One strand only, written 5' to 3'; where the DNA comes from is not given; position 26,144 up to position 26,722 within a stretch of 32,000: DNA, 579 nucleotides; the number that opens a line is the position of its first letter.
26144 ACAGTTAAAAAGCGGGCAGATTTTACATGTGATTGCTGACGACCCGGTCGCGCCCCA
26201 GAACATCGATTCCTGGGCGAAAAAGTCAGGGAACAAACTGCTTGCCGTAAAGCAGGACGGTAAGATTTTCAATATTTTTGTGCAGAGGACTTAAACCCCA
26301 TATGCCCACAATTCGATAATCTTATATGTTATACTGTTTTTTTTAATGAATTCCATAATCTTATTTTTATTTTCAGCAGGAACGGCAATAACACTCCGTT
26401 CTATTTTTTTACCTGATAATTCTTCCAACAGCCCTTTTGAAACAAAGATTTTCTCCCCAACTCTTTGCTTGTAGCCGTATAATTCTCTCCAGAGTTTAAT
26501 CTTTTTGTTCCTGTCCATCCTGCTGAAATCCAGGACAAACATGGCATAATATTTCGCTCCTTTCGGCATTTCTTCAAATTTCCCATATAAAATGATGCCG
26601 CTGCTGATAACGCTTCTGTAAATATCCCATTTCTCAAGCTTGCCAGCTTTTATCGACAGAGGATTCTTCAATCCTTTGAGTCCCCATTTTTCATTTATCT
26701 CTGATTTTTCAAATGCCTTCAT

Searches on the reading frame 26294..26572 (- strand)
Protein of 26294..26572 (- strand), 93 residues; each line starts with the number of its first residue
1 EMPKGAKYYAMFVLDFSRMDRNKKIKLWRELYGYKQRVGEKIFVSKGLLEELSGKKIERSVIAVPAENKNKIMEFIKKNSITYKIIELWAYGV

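Call 26: search_solved_structures(query=A3, max_evalue=10, show_alignments=5)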
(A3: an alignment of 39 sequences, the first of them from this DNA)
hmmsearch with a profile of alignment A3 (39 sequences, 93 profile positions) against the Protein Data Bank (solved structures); distinct sequences matched with E-value up to 10: 1.
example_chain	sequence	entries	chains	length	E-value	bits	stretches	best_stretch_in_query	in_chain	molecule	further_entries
2eeb_A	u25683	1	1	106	0.74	13.1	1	6-74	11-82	Filamin-B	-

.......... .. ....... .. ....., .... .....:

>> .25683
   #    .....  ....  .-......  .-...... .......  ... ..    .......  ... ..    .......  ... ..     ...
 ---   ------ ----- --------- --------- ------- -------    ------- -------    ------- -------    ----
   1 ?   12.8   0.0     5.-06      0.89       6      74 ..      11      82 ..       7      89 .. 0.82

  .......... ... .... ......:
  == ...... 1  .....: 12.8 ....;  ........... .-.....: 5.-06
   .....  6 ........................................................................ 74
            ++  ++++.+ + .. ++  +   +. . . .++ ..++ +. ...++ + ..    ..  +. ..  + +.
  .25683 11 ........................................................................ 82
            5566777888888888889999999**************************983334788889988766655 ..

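Call 27: search_protein_families(library=pfam, alignment_id=A3, max_evalue=10)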
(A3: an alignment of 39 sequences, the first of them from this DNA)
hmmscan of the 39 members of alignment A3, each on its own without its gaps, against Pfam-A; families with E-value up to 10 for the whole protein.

A. member 1, seq(93 aa): 3 families
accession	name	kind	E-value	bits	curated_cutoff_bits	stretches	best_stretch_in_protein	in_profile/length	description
PF02602.20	HEM4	-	0.028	14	27.5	1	31-88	87-147/231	Uroporphyrinogen-III synthase HemD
PF04701.18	Pox_D2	-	0.09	13.4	25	1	10-85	42-115/139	Pox virus D2 protein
PF22528.1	PRMT_C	-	0.15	12.4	27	1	11-59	5-53/164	Arginine methyltransferase oligomerization subdomain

B. families by the number of members that match (of 39 scanned): 21 families
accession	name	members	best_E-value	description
PF02602.20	HEM4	12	0.0017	Uroporphyrinogen-III synthase HemD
PF02244.21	Propep_M14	9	0.0053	Carboxypeptidase activation peptide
PF04701.18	Pox_D2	3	0.09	Pox virus D2 protein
PF22528.1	PRMT_C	2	0.022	Arginine methyltransferase oligomerization subdomain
PF09383.16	NIL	2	0.044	NIL domain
PF09288.16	UBA_3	1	0.014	Fungal ubiquitin-associated domain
PF23294.1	BRCT_TopB1_SLF1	1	0.029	TopBP1/SLF1, BRCT domain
PF16041.10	APD1-4_M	1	0.029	E3 ubiquitin-protein ligase APD1-4, middle domain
PF12709.12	Fungal_TACC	1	0.039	Fungal Transforming acidic coiled-coil (TACC) proteins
PF02272.25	DHHA1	1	0.044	DHHA1 domain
PF00201.24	UDPGT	1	0.046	UDP-glucoronosyl and UDP-glucosyl transferase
PF22132.1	TilS-like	1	0.053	TilS-like substrate binding domain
PF00887.24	ACBP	1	0.076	Acyl CoA binding protein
PF06601.17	Orthopox_F6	1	0.1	Orthopoxvirus F6 protein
PF21132.2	MFD_D3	1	0.1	MFD, D3 domain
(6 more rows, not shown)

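Call 35: search_protein_representatives(alignment_id=A3)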
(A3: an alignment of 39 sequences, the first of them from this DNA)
Query: 39 sequences, 93 profile positions. Proteins with E-value up to 0.001 (for the whole library): 395; up to 1e-10: 80; up to 1e-30: 1. The best 150 are listed.
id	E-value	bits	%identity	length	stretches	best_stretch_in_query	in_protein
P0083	5.6e-34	132.1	-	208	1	1-93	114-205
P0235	3.2e-30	120.1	-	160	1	1-90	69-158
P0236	8.7e-30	118.7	-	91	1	2-93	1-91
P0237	9.0e-30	118.7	-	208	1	1-93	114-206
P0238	1.0e-28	115.3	-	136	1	1-92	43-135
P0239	6.8e-28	112.6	-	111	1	1-91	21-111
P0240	2.0e-27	111.1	-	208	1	1-93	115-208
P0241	7.9e-26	106.0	-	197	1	4-93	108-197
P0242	8.1e-26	106.0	-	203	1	3-93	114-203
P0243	2.2e-25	104.6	-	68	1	25-93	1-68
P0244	3.2e-25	104.1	-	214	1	1-93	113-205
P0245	2.1e-23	98.3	-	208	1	1-90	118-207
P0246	3.0e-22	94.5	-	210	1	6-92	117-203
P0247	4.7e-22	93.9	-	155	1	7-92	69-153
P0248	1.2e-21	92.6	-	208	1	3-91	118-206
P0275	3.0e-15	72.1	-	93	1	5-90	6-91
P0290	3.2e-13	65.6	-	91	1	4-91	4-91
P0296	8.1e-13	64.3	-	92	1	4-90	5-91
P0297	1.9e-12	63.1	-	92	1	5-91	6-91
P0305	5.1e-12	61.7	-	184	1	7-88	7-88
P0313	8.0e-11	57.9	-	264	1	3-90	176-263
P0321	2.3e-10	56.4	-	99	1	5-88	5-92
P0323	3.1e-10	56.0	-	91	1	6-89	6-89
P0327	6.2e-10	55.1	-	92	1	5-90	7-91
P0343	7.5e-09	51.6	-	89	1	8-89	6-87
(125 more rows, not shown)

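Call 36: search_protein_families(library=pfam, proteins=[P0275, P0290, P0296, P0297, P0321, P0323, P0327, P0343, P0305, P0313], max_evalue=1)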
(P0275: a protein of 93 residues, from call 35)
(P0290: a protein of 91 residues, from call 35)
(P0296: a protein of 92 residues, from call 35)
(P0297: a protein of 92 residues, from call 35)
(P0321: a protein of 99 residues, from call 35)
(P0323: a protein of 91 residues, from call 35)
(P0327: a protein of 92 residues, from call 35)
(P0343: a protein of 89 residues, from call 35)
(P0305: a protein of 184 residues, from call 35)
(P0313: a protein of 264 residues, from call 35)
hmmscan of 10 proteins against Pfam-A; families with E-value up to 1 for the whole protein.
P0275 (93 aa): 2 families
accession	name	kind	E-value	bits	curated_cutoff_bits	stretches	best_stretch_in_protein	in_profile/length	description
PF04689.18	S1FA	-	0.0052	17.3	21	1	8-28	27-47/66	DNA binding protein S1FA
PF22132.1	TilS-like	-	0.0096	15.8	30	1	12-69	7-62/66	TilS-like substrate binding domain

P0290 (91 aa): 2 families
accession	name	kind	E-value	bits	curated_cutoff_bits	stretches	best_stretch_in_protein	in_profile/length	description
PF19762.4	DUF6249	-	0.038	14.4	33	1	12-78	17-77/104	Domain of unknown function (DUF6249)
PF07242.16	DUF1430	-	0.088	13.5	28.2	0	21-43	21-43/100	Protein of unknown function (DUF1430)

P0296 (92 aa): 1 family
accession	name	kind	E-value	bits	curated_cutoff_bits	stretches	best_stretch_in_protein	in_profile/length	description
PF07242.16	DUF1430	-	0.11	13.2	28.2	1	17-50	16-49/100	Protein of unknown function (DUF1430)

P0297 (92 aa): 1 family
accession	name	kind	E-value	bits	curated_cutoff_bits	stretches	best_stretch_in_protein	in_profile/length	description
PF09332.17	Mcm10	-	0.017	15.4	26.8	1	39-73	21-54/56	Mcm10, C-terminal zinc binding motif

P0321 (99 aa): 1 family
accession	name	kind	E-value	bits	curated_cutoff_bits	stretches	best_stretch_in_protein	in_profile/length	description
PF03451.21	HELP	-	0.086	12.8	27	1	23-49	4-29/40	HELP motif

P0323 (91 aa): 1 family
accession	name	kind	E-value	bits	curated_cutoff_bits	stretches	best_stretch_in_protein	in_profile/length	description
PF04423.19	Rad50_zn_hook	-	0.1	12.8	24.3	1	17-39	27-49/52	Rad50 zinc hook motif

P0327 (92 aa): 3 families
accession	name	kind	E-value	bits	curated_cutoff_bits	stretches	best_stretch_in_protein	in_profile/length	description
PF10654.15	DUF2481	-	0.043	14.3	27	1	4-71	6-77/126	Protein of unknown function (DUF2481)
PF18497.6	RNase_3_N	-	0.14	12.7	26.8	1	9-50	53-87/95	Ribonuclease III N-terminal domain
PF15938.10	DUF4750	-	0.19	11.9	27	1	26-41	37-52/54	Domain of unknown function (DUF4750)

P0343 (89 aa): 0 families

P0305 (184 aa): 0 families

P0313 (264 aa): 5 families
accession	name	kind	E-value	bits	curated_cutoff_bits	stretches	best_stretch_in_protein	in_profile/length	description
PF00535.33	Glycos_transf_2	-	7.1e-30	104.6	23.3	1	11-164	1-162/168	Glycosyl transferase family 2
PF13641.12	Glyco_tranf_2_3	-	8.5e-16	59.1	27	1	8-173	1-178/230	Glycosyltransferase like family 2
PF10111.15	Glyco_tranf_2_2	-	4.6e-15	56.3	27.3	2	11-108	1-103/276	Glycosyltransferase like family 2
PF13632.12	Glyco_trans_2_3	-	0.0099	16.1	27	1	90-175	2-92/198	Glycosyl transferase family group 2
PF04947.19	Pox_VLTF3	-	0.024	14.8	25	1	210-260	6-50/168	Poxvirus Late Transcription Factor VLTF3 like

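Call 51: find_encoding_contigs(protein=P0296, flank=3000, max_places=3)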
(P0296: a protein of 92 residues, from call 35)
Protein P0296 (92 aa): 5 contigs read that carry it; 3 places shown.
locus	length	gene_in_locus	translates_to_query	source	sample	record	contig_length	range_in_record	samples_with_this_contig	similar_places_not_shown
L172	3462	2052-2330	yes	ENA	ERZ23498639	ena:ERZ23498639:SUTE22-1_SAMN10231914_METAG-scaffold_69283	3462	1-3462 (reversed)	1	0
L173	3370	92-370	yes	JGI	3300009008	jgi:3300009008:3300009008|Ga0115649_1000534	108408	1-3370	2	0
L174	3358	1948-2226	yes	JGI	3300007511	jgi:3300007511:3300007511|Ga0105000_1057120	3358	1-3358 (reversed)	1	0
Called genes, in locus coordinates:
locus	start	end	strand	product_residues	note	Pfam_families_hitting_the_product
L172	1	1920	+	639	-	?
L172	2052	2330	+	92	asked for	-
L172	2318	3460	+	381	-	?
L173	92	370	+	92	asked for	-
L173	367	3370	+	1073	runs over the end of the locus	-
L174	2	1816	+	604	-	?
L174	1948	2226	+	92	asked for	-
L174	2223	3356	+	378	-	?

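Call 52: list_cluster_members(proteins=[P0275, P0290, P0296, P0297, P0321, P0323, P0327, P0343, P0305, P0313])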
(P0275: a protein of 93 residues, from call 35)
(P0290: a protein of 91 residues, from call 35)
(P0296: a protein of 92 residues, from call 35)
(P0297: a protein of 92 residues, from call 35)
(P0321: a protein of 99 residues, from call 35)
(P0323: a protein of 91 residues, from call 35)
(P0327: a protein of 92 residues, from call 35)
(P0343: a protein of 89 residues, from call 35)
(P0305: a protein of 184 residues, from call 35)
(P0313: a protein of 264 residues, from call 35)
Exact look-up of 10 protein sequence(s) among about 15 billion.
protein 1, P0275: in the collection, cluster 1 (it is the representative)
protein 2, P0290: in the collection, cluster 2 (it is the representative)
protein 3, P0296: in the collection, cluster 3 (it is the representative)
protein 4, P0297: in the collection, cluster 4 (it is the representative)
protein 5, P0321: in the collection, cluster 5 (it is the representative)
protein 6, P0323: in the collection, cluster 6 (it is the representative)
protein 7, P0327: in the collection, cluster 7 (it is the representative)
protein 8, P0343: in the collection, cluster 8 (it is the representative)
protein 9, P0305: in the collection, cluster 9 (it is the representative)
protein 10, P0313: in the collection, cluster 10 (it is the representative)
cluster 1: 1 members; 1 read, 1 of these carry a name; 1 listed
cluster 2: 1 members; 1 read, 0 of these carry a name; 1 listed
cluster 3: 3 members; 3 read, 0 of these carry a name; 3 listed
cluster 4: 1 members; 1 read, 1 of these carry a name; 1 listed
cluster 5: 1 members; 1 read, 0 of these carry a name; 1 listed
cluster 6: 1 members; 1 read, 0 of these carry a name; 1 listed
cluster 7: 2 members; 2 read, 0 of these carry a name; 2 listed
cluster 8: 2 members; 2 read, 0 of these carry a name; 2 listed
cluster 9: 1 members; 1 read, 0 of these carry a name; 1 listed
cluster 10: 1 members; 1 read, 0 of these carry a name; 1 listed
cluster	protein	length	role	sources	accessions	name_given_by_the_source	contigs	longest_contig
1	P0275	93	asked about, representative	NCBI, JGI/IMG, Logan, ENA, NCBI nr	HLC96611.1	MAG TPA: hypothetical protein VJH97_04775 [Candidatus Nanoarchaeia archaeon] | hypothetical protein [Candidatus Nanoarchaeia archaeon]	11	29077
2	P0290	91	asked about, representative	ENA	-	-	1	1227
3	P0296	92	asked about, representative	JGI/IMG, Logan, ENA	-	-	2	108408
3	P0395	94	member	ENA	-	-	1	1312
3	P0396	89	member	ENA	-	-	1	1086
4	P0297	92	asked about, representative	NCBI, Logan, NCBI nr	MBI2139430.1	hypothetical protein HYU14_00785 [Candidatus Woesearchaeota archaeon] | hypothetical protein [Candidatus Woesearchaeota archaeon]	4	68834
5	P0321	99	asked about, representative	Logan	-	-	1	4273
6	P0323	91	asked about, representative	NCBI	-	-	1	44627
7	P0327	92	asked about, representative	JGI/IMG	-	-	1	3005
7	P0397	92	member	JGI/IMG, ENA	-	-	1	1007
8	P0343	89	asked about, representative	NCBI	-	-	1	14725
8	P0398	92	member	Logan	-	-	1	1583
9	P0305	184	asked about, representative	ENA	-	-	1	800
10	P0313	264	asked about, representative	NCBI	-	-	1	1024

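Call 55: find_encoding_contigs(protein=P0297, flank=3000, max_places=2)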
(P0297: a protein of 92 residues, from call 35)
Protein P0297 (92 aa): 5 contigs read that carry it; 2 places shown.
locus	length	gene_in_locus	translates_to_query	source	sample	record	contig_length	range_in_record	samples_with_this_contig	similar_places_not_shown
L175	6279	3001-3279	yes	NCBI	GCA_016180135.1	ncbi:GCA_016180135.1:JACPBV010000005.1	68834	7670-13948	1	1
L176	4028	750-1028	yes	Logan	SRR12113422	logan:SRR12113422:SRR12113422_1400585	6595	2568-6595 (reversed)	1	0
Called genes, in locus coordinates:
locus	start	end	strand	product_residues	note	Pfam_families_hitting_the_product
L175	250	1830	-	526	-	-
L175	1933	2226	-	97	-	PF03683:UPF0175 (weak)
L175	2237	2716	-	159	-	PF11848:DUF3368, PF01850:PIN (weak)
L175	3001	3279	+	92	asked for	-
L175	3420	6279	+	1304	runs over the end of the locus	-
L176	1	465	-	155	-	?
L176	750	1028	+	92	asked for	-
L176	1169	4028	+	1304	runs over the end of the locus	-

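Call 56: find_encoding_contigs(protein=P0275, flank=3000, max_places=2)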
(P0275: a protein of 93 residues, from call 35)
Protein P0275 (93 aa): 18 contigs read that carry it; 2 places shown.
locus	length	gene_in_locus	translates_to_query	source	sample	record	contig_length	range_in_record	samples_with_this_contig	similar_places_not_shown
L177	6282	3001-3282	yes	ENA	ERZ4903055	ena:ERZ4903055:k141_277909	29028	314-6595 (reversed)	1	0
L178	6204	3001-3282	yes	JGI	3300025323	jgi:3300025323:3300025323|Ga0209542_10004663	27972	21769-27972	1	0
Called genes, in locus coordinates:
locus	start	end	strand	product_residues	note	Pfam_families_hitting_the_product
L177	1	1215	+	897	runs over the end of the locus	PF00133:tRNA-synt_1, PF01406:tRNA-synt_1e (weak), PF09334:tRNA-synt_1g, PF01406:tRNA-synt_1e, PF08264:Anticodon_1, PF19303:Anticodon_3, PF03483:B3_4, PF01588:tRNA_bind, +1 more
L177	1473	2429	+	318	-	PF13229:Beta_helix, PF05048:NosD, PF13229:Beta_helix, PF05048:NosD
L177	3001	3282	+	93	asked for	-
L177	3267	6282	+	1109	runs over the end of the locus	?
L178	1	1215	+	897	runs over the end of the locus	PF00133:tRNA-synt_1, PF01406:tRNA-synt_1e (weak), PF09334:tRNA-synt_1g, PF01406:tRNA-synt_1e, PF08264:Anticodon_1, PF19303:Anticodon_3, PF03483:B3_4, PF01588:tRNA_bind, +1 more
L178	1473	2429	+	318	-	PF13229:Beta_helix, PF05048:NosD, PF13229:Beta_helix, PF05048:NosD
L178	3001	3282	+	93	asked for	-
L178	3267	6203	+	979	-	?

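Call 63: search_protein_families(library=pfam, proteins=[L173:367-3369:+, L175:3420-6278:+, L177:3267-6281:+], max_evalue=0.01)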
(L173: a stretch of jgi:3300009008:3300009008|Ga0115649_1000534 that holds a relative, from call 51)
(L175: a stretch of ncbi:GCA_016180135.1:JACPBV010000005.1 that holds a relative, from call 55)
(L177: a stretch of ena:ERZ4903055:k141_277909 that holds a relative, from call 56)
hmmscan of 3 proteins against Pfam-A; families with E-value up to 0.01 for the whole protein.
L173:367-3369:+ (1001 aa): 0 families

L175:3420-6278:+ (953 aa): 1 family
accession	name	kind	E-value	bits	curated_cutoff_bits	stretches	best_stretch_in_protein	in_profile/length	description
PF19077.6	Big_13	-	0.0078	17.1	27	0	267-295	73-101/102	Bacterial Ig-like domain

L177:3267-6281:+ (1005 aa): 1 family
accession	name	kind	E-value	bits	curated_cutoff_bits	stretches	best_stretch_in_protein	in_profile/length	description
PF19077.6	Big_13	-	0.00026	21.8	27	0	202-245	58-101/102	Bacterial Ig-like domain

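Call 64: find_encoding_contigs(protein=P0323, flank=3000, max_places=1)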
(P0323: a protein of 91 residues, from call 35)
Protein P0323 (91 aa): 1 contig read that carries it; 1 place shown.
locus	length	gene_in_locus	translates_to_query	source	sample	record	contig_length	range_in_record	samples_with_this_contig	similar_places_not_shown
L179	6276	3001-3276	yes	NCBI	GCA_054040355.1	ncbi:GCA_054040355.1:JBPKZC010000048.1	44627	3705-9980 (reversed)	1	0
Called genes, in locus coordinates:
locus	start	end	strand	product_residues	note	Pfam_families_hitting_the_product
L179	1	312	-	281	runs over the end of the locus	PF00892:EamA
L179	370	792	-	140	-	-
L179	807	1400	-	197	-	-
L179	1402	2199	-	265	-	PF27296:MJ1341_C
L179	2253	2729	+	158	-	PF01209:Ubie_methyltran, PF13489:Methyltransf_23, PF13847:Methyltransf_31, PF08241:Methyltransf_11, PF08242:Methyltransf_12, PF13649:Methyltransf_25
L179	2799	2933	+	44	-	-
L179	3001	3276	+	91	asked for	-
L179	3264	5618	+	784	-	-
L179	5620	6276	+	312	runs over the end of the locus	-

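Call 65: find_encoding_contigs(protein=P0343, flank=3000, max_places=1)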
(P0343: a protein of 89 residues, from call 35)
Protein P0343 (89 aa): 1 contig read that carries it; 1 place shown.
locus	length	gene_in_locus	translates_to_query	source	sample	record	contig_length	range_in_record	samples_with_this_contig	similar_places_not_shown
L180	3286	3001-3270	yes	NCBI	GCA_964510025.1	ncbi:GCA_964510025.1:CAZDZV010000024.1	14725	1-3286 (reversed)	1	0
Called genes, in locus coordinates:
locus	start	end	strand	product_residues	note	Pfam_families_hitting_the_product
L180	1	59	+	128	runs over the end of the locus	PF07282:Cas12f1-like_TNB (faint), PF09723:Zn_ribbon_8 (faint), PF24441:DUF7560 (faint)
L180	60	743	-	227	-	-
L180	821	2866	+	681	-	PF00133:tRNA-synt_1, PF01406:tRNA-synt_1e (weak), PF09334:tRNA-synt_1g, PF01406:tRNA-synt_1e, PF01921:tRNA-synt_1f (weak), PF19303:Anticodon_3, PF01588:tRNA_bind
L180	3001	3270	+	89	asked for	-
